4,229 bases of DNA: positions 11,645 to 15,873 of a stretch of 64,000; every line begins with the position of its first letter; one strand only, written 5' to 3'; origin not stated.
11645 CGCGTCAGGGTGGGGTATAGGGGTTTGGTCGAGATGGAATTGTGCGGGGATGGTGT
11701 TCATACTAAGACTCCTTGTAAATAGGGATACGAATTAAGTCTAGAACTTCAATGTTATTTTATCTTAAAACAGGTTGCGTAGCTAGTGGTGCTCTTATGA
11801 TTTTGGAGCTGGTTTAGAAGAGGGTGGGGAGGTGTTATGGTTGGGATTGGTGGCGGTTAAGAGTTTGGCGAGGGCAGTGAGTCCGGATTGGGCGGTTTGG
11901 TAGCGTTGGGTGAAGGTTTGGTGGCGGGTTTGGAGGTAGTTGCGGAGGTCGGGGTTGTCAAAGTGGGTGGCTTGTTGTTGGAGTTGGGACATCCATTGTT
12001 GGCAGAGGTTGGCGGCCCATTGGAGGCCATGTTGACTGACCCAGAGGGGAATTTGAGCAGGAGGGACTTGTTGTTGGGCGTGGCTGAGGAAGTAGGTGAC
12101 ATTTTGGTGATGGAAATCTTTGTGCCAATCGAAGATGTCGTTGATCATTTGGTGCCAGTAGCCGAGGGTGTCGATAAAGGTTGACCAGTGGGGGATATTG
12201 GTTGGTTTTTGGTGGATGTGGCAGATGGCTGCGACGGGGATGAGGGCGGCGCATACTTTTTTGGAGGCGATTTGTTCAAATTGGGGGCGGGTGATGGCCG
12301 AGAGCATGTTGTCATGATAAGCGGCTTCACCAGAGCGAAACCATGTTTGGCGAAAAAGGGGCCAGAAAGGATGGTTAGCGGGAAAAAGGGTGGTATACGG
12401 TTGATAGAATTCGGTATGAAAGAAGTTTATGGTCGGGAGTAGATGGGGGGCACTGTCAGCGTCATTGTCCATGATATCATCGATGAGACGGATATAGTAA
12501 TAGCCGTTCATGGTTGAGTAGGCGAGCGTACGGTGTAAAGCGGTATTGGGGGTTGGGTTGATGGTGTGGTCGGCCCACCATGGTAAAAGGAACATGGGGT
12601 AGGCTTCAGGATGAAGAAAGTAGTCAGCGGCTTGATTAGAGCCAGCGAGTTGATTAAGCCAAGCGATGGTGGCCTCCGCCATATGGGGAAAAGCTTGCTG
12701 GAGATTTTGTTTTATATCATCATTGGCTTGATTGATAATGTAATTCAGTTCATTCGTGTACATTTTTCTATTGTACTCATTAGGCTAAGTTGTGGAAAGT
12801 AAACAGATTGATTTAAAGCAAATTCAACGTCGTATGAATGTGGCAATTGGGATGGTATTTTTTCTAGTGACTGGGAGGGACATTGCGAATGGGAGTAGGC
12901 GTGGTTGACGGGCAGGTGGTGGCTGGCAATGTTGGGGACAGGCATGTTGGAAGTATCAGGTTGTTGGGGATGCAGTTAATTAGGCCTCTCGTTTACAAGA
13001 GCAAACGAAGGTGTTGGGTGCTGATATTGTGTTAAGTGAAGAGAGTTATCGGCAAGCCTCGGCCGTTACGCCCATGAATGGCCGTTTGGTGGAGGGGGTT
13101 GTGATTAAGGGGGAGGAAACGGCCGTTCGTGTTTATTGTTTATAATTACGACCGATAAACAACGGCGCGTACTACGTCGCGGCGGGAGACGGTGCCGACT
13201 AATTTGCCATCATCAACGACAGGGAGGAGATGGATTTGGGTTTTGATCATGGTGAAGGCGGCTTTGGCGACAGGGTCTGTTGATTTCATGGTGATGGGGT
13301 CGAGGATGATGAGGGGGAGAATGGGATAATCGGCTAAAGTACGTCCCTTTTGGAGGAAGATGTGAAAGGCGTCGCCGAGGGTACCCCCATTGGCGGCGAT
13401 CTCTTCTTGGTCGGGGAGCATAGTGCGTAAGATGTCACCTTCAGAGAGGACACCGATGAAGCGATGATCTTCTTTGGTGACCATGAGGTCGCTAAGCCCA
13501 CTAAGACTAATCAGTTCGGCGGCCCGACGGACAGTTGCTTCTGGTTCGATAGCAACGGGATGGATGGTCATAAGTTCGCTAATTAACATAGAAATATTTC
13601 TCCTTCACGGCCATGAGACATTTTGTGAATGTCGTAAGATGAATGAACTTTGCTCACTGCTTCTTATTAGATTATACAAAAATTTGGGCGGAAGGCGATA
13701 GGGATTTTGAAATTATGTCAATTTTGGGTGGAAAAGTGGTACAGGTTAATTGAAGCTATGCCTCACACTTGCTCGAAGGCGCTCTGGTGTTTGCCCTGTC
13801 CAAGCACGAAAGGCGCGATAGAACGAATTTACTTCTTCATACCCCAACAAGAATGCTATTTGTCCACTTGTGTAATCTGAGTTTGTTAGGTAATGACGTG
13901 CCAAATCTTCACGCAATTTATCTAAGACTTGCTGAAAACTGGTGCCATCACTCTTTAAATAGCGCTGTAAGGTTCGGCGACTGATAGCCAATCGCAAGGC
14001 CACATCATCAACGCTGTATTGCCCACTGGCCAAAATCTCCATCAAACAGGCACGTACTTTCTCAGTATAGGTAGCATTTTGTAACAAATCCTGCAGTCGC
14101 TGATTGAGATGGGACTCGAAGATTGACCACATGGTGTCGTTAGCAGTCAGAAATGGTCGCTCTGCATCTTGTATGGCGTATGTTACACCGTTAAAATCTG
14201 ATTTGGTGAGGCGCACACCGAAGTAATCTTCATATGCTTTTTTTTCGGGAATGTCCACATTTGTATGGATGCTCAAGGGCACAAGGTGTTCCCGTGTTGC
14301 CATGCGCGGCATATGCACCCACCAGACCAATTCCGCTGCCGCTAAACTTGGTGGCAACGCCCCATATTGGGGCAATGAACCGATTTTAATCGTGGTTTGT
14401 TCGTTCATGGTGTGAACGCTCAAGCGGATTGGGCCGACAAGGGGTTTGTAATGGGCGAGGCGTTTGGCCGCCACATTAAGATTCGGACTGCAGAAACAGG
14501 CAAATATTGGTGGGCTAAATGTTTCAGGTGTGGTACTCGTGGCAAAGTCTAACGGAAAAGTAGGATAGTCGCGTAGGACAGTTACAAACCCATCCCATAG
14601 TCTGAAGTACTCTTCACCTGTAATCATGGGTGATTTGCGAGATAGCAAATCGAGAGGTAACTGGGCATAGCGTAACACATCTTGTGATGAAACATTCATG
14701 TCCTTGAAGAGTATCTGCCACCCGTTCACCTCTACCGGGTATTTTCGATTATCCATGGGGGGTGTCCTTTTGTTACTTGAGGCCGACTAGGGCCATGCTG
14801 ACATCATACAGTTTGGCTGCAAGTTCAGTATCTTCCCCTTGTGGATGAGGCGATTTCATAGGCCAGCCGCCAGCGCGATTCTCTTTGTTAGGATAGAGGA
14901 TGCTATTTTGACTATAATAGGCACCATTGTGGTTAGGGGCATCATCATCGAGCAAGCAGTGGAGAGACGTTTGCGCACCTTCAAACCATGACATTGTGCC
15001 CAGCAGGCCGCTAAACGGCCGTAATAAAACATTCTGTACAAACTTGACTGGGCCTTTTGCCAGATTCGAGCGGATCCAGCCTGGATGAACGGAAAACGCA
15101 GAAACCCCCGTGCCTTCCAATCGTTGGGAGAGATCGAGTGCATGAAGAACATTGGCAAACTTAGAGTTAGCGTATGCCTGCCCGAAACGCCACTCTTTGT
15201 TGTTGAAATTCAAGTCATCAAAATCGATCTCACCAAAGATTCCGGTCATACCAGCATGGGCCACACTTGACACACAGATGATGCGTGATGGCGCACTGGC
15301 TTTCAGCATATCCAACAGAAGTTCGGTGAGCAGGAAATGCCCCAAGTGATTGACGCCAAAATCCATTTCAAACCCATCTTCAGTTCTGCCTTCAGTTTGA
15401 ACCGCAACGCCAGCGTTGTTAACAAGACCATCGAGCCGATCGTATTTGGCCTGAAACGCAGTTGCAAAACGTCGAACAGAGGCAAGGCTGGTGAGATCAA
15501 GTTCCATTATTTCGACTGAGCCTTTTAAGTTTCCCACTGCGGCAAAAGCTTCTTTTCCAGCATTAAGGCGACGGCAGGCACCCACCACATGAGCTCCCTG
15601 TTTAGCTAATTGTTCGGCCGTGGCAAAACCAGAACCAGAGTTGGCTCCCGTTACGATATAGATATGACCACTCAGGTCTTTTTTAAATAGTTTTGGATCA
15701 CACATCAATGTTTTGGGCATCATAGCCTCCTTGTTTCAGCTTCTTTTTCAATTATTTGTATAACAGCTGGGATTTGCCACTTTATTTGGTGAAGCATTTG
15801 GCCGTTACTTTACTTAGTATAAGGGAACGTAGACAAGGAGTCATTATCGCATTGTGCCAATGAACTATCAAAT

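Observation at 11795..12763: Isoprenoid-synthase-fold protein with degenerate FARM and SARM motifs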

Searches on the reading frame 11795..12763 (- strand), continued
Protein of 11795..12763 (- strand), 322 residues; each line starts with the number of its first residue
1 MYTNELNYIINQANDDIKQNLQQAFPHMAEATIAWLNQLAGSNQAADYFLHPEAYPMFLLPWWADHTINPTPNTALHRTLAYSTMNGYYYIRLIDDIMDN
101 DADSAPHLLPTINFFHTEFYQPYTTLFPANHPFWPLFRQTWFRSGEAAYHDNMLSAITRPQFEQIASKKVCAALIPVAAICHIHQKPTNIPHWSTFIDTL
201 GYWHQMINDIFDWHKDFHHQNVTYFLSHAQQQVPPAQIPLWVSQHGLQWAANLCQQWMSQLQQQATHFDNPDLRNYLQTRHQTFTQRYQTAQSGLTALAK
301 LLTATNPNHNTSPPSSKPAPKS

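Call 62: search_protein_families(library=ncbifam, proteins=[L009:3029-7408:+, L009:8396-10066:+, L009:10400-10606:+, L009:10688-12682:+, L007:5892-8459:+, L003:8921-9607:+, L003:9684-10427:+, L003:6250-7422:-], max_evalue=0.01)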
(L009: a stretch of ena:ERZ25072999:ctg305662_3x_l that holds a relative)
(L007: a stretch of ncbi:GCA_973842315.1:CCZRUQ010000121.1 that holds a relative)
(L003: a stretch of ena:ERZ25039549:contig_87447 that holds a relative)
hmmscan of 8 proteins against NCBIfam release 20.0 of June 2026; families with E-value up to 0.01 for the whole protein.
L009:3029-7408:+ (1459 aa): 3 families
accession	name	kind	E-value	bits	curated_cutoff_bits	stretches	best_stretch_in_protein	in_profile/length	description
TIGR03903.1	TOMM_kin_cyc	equivalog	4.5e-44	150.6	705.75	2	652-977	612-923/1267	TOMM system kinase/cyclase fusion protein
NF050132.1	TransRegAbsR2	equivalog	1.3e-07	30.7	850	1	678-801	99-219/582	LuxR family transcriptional regulator AbsR2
TIGR02928.1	TIGR02928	subfamily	0.001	18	181.3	1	470-561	4-99/366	orc1/cdc6 family replication initiation protein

L009:8396-10066:+ (556 aa): 5 families
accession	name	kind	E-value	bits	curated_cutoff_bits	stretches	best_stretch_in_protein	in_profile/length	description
NF008732.0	PRK11753.1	equivalog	1e-10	41.4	266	1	442-546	25-131/214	cAMP-activated global transcriptional regulator CRP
TIGR03896.1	cyc_nuc_ocin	subfamily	3.1e-09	36.6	161.05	1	446-523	167-245/317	bacteriocin-type transport-associated protein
NF058543.1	ActPatMycb56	equivalog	5.1e-08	32.1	460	1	423-545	2-123/317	acetyltransferase Pat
NF041163.2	encap_f2b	equivalog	2.8e-07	30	400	1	407-539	67-196/450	family 2B encapsulin nanocompartment shell protein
NF007707.0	PRK10402.1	subfamily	3.1e-06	26.9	180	1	439-543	30-135/226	transcriptional regulator YeiL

L009:10400-10606:+ (68 aa): 2 families
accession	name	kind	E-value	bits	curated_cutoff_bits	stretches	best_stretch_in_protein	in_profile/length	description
NF038399.1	NH_RiPP_Os17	domain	1.2e-18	66.9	40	1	4-64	1-61/63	Os1348 family NHLP clan protein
TIGR03793.1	leader_NHLP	domain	0.0014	18.5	50.9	1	8-36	8-36/77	NHLP leader peptide family RiPP precursor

L009:10688-12682:+ (664 aa): 0 families

L007:5892-8459:+ (855 aa): 0 families

L003:8921-9607:+ (228 aa): 0 families

L003:9684-10427:+ (247 aa): 0 families

L003:6250-7422:- (390 aa): 105 families (the best 25 are shown)
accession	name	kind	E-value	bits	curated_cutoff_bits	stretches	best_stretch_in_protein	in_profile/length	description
TIGR02032.1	GG-red-SF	subfamily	9.8e-61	206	158.8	1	6-315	2-296/297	geranylgeranyl reductase family protein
TIGR02023.1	BchP-ChlP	subfamily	4.6e-37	128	343.3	1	6-340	2-320/388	geranylgeranyl diphosphate reductase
NF045655.1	MkRedMenJ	equivalog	5e-33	114.6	700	1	2-329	2-324/406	menaquinone reductase MenJ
NF041080.1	DGGGPL_reductase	equivalog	1.1e-31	110.3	580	1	6-336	3-331/447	digeranylgeranylglycerophospholipid reductase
NF041160.1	DGGPL_Thplmales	equivalog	9.4e-27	93.9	780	1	5-341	4-335/396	digeranylgeranylglycerophospholipid reductase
NF041385.1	Dggglyphlred_Halo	equivalog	5.9e-24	84.3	700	1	1-354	1-353/405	digeranylgeranylglycerophospholipid reductase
NF049967.1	QhpG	equivalog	7e-22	77.9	240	1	7-316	1-286/423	flavin-dependent monooxygenase QhpG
TIGR02028.1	ChlP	equivalog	1.2e-18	67.1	505.3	1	7-339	3-329/398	geranylgeranyl reductase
NF033113.0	halo_ClmS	equivalog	1.8e-17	63.1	900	1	4-317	2-321/570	chloramphenicol-biosynthetic FADH2-dependent halogenase CmlS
NF007542.0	PRK10157.1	subfamily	4.2e-17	62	610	1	6-345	7-360/428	FAD-dependent oxidoreductase FixC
NF007450.0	PRK10015.1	subfamily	1e-13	50.8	466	1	5-334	6-349/429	FAD-dependent oxidoreductase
NF038174.1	maturase_GoxB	equivalog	1.9e-12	46.9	400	1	6-188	2-177/358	glycine oxidase maturase GoxB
TIGR01988.1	Ubi-OHases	subfamily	1.9e-12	46.7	224.65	1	6-302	1-298/387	ubiquinone biosynthesis hydroxylase, UbiH/UbiF/VisC/COQ6 family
NF004780.0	PRK06126.1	subfamily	1.9e-12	46.2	445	1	3-183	7-207/552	hypothetical protein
NF004829.0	PRK06183.1-3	subfamily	6.5e-12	45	390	1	3-38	7-42/520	bifunctional 3-(3-hydroxy-phenyl)propionate/3-hydroxycinnamic acid hydroxylase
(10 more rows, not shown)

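Call 63: search_protein_families(library=padloc, proteins=[window:11795-12763:-, L009:3029-7408:+, L009:8396-10066:+, L009:10400-10606:+, L009:10688-12682:+], max_evalue=0.01)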
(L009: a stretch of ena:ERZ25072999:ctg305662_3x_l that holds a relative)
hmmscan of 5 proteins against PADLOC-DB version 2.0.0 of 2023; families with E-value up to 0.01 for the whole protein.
window:11795-12763:- (322 aa): 0 families

L009:3029-7408:+ (1459 aa): 10 families
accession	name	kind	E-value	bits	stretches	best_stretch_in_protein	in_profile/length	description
PDLC00734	PycC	-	1.6e-19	68.3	2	36-173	189-313/374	Pycsar cyclase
PDLC00765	PycC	-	1.6e-13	48.5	1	37-201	258-414/477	Pycsar cyclase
PDLC02367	PycC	-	4.4e-10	37.4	2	34-106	41-107/226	-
PDLC02366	PycC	-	8.4e-10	36.2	1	36-198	277-432/486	-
PDLC00766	PycC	-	5e-06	24.1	0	34-103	41-104/232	Pycsar cyclase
PDLC01169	TPR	-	0.00022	18.7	0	1121-1208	112-199/252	TPR repeats containing protein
PDLC02369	PycC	-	0.0014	16.2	0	355-419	128-190/248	-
PDLC01078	C3a156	-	0.0023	15.6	1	1157-1201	84-128/268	oxidoreductase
PDLC00762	PycC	-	0.0033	14.3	0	36-120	282-365/508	Pycsar cyclase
PDLC02162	Avs2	-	0.0074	12.3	1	504-561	325-380/1379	-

L009:8396-10066:+ (556 aa): 5 families
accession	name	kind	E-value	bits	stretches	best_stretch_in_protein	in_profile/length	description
PDLC00731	Effector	-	2.7e-19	67.3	1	431-546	31-143/306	TIR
PDLC02371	PycTIR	-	6.5e-19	66.4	1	431-545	28-139/288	-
PDLC00732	Effector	-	3e-15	53.9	1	431-546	27-139/301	TIR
PDLC00730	Effector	-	4.8e-08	30.6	1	435-509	51-122/299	TIR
PDLC00734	PycC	-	1.4e-05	22.4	1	427-544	20-139/374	Pycsar cyclase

L009:10400-10606:+ (68 aa): 0 families

L009:10688-12682:+ (664 aa): 0 families

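Call 66: find_homologous_proteins(query=L009:10688-12682:+, max_evalue=1e-10)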
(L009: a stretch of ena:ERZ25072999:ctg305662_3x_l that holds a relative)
Query L009:10688-12682:+ (664 aa): 138 proteins with E <= 1e-10 among 8000 candidates; the best 120 are listed.
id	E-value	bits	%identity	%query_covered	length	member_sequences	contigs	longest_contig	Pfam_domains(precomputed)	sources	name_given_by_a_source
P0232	0.0e+0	1527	100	100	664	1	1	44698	-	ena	-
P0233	0.0e+0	1173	77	100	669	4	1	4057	-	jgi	-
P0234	1.1e-247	842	56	99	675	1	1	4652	-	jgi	jgi:hypothetical protein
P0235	1.2e-239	815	55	99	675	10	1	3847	-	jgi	jgi:hypothetical protein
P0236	1.3e-238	812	57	99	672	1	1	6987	-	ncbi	-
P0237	1.7e-237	808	55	99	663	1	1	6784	-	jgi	jgi:hypothetical protein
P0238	6.6e-236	803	55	99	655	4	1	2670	-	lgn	-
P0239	1.7e-231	788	53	98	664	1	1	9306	-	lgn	-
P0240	2.0e-228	778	53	99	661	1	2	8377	-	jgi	-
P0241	1.5e-227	775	54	100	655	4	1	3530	-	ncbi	-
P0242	9.8e-224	763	53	99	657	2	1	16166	-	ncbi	-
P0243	2.1e-221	755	52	99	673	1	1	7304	-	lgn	-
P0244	3.7e-221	754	52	99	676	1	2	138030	-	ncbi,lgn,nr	ncbi:MAG: hypothetical protein BroJett011_46240 [Chloroflexota bacterium]|nr:MAG: hypothetical prote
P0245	8.4e-220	750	53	98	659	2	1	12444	-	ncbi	-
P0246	2.1e-219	748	53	98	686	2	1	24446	-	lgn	-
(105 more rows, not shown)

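Call 69: search_protein_families(library=pfam, alignment_id=A3, max_evalue=1)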
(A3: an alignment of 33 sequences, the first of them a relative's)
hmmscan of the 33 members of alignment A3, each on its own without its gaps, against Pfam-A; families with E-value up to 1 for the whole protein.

A. member 1, P0232 (664 aa): 1 family
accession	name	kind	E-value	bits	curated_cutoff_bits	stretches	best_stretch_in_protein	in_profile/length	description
PF03081.22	Exo70_C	-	0.086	12.3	24.1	0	558-630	105-176/372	Exo70 exocyst complex subunit C-terminal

B. families by the number of members that match (of 33 scanned): 5 families
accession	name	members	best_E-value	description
PF13243.12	SQHop_cyclase_C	2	0.095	Squalene-hopene cyclase C-terminal domain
PF20388.3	DUF6683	1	0.0047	Family of unknown function (DUF6683)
PF24655.1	DUF7645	1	0.038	Domain of unknown function (DUF7645)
PF03081.22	Exo70_C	1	0.086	Exo70 exocyst complex subunit C-terminal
PF05338.17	DUF717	1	0.21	Protein of unknown function (DUF717)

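Call 70: search_solved_structures(query=A3, max_evalue=10, show_alignments=3)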
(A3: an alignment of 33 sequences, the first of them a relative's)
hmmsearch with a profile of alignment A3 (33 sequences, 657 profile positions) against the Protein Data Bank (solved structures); distinct sequences matched with E-value up to 10: 6.
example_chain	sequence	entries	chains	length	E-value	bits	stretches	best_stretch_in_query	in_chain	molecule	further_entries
1gsz_A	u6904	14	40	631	0.014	17.2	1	579-625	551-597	SQUALENE--HOPENE CYCLASE | SQUALENE-HOPENE CYCLASE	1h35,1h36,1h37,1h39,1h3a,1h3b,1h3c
2sqc_A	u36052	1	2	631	0.014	17.2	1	579-625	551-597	SQUALENE-HOPENE CYCLASE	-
3sqc_A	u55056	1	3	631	0.014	17.2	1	579-625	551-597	SQUALENE--HOPENE CYCLASE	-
9mhs_B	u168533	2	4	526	0.021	16.6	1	607-651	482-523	Drimenol Synthase | Haloacid dehalogenase superfamily, subfamily IA, variant 3 with third motif having DD or E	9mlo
9m7d_A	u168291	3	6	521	0.029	16.2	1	607-651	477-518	Haloacid dehalogenase superfamily, subfamily IA, variant 3 with third motif having DD or E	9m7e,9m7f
8pak_A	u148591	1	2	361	0.47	12.1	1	600-635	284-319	Squalene--hopene cyclase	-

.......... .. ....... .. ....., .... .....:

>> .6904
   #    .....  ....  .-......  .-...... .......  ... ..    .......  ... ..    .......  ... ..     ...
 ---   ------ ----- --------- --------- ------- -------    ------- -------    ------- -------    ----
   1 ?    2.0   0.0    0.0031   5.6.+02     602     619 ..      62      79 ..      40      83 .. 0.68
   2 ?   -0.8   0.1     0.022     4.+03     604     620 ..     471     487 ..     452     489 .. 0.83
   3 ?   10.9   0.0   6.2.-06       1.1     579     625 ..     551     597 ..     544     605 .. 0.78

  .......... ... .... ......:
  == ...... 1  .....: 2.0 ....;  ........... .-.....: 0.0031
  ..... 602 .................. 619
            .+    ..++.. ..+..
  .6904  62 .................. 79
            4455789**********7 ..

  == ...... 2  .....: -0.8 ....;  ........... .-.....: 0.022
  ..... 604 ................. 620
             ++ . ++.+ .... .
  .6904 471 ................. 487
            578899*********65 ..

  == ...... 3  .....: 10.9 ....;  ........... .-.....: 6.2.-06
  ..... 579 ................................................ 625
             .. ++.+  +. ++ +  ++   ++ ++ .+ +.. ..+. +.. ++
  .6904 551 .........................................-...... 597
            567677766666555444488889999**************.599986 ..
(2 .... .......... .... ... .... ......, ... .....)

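Call 88: predict_structure(alignment_id=A3)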
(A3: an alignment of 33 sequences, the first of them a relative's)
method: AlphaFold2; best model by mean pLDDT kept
length: 664 residues; sequences in the alignment: 33
mean_pLDDT: 88.6   pTM: 0.80
mean pLDDT of the five models: 88.6, 88.3, 87.2, 86.6, 84.6
residues with pLDDT >= 90: 429; 70-90: 175; 50-70: 55; < 50: 5
segments of 3 or more residues with pLDDT < 50: none
pLDDT, mean of each block of 10 residues (from residue 1): 70 95 96 92 89 90 91 93 95 98 91 84 97 93 95 91 70 62 92 94 95 96 89 84 88 77 89 93 97 94 92 79 52 67 88 96 85 75 94 97 96 88 84 97 97 95 93 71 58 90 97 97 92 80 96 95 94 93 91 97 91 90 91 80 91 98 91
secondary structure, 60 per line:
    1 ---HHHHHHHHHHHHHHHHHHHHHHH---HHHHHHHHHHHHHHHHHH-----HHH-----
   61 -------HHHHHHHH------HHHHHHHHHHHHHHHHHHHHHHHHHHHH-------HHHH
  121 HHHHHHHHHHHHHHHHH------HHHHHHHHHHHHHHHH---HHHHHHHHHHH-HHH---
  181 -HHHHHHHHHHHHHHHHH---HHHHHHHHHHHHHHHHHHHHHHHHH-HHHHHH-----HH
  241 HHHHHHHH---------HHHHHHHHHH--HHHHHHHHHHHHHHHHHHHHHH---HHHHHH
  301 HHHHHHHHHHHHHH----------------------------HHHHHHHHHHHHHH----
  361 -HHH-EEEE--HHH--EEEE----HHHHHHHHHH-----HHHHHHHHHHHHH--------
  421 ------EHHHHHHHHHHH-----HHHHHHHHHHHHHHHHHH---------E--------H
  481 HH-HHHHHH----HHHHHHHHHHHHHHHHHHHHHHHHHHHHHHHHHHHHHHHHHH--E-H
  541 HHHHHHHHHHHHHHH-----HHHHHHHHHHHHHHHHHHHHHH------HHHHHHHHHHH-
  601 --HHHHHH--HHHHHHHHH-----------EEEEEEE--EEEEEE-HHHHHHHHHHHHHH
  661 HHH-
elements in order: H4-26 H30-47 H68-75 H82-109 H117-137 H144-159 H163-173 H182-198 H202-226 H228-233 H239-248 H258-267 H270-291 H295-314 H343-356 E366-369 E377-380 H385-394 H400-412 H428-438 H444-461 H484-489 H494-535 H540-555 H561-582 H589-599 H603-608 H611-619 E631-637 E640-645 H647-663

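Call 105: search_protein_families(library=pfam, proteins=[L012:5479-9579:-, L012:13157-14101:-, L012:14107-14781:-, L012:14905-17751:-, L012:19242-19952:+], max_evalue=0.001)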
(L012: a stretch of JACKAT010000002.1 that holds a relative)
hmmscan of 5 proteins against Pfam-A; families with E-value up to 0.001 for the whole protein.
L012:5479-9579:- (1366 aa): 5 families
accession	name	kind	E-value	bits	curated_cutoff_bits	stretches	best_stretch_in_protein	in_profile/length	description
PF00932.25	LTD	-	8.7e-57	190.6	34.3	4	1003-1109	2-108/109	Lamin Tail Domain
PF01336.31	tRNA_anti-codon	-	1.3e-07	31.8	27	0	1271-1318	15-61/75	OB-fold nucleic acid binding domain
PF02811.25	PHP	-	9.6e-05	23.2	26.4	1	698-744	1-49/164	PHP domain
PF12228.14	DUF3604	-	0.00055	18.9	20.4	0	737-771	133-167/591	Protein of unknown function (DUF3604)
PF13567.11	DUF4131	-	0.00096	19.3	31.6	0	1274-1327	91-145/165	Domain of unknown function (DUF4131)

L012:13157-14101:- (314 aa): 0 families

L012:14107-14781:- (224 aa): 0 families

L012:14905-17751:- (948 aa): 4 families
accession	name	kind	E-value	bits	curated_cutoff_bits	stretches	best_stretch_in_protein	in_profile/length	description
PF00501.34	AMP-binding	-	1.4e-74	251.6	29.9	1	16-413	7-383/384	AMP-binding enzyme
PF01553.26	Acyltransferase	-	2.6e-25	89.2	23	1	714-845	1-131/132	Acyltransferase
PF23562.2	AMP-binding_C_3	-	2.2e-08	34.9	20.8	1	453-557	3-113/124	AMP-binding enzyme C-terminal domain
PF00550.31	PP-binding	-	1.8e-06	28.5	20.8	1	603-657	14-67/67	Phosphopantetheine attachment site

L012:19242-19952:+ (236 aa): 0 families

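Call 109: find_encoding_contigs(protein=P0001, flank=10000, max_places=3)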
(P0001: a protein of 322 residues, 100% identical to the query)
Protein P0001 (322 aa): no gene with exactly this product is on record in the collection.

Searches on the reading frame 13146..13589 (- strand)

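Call 44: search_protein_families(library=pfam, proteins=[window:13146-13589:-], max_evalue=0.001)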
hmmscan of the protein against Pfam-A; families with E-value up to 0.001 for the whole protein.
window:13146-13589:- (147 aa): 1 family
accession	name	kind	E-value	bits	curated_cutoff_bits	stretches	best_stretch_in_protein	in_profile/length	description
PF00571.33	CBS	-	5e-24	84.8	24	2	97-144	8-56/57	CBS domain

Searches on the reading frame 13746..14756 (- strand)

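Call 44: search_protein_families(library=pfam, proteins=[window:13746-14756:-], max_evalue=0.001)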
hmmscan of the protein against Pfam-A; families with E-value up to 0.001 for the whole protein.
window:13746-14756:- (336 aa): 3 families
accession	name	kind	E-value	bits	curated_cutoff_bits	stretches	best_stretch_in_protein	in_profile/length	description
PF12625.12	Arabinose_bd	-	7.7e-21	75.5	27.6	1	24-201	4-184/185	Arabinose-binding domain of AraC transcription regulator, N-term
PF12833.13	HTH_18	-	9e-20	71.2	33.6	1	253-329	2-79/80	Helix-turn-helix domain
PF00165.29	HTH_AraC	-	9e-08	32.5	26.6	1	298-327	12-40/42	Bacterial regulatory helix-turn-helix proteins, AraC family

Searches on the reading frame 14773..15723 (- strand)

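Call 44: search_protein_families(library=pfam, proteins=[window:14773-15723:-], max_evalue=0.001)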
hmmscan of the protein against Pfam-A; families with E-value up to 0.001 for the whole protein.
window:14773-15723:- (316 aa): 4 families
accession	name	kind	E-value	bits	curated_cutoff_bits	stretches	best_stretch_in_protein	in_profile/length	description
PF00106.31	adh_short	-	1.1e-29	103.8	26.6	1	22-155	3-138/195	short chain dehydrogenase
PF13561.12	adh_short_C2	-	1.1e-20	74.7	27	1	26-156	1-133/236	Enoyl-(Acyl carrier protein) reductase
PF08659.16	KR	-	2.9e-08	34.3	22.6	1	21-155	2-138/180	KR domain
PF01370.27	Epimerase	-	8.9e-06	25.7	20.9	1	23-195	2-153/240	NAD dependent epimerase/dehydratase family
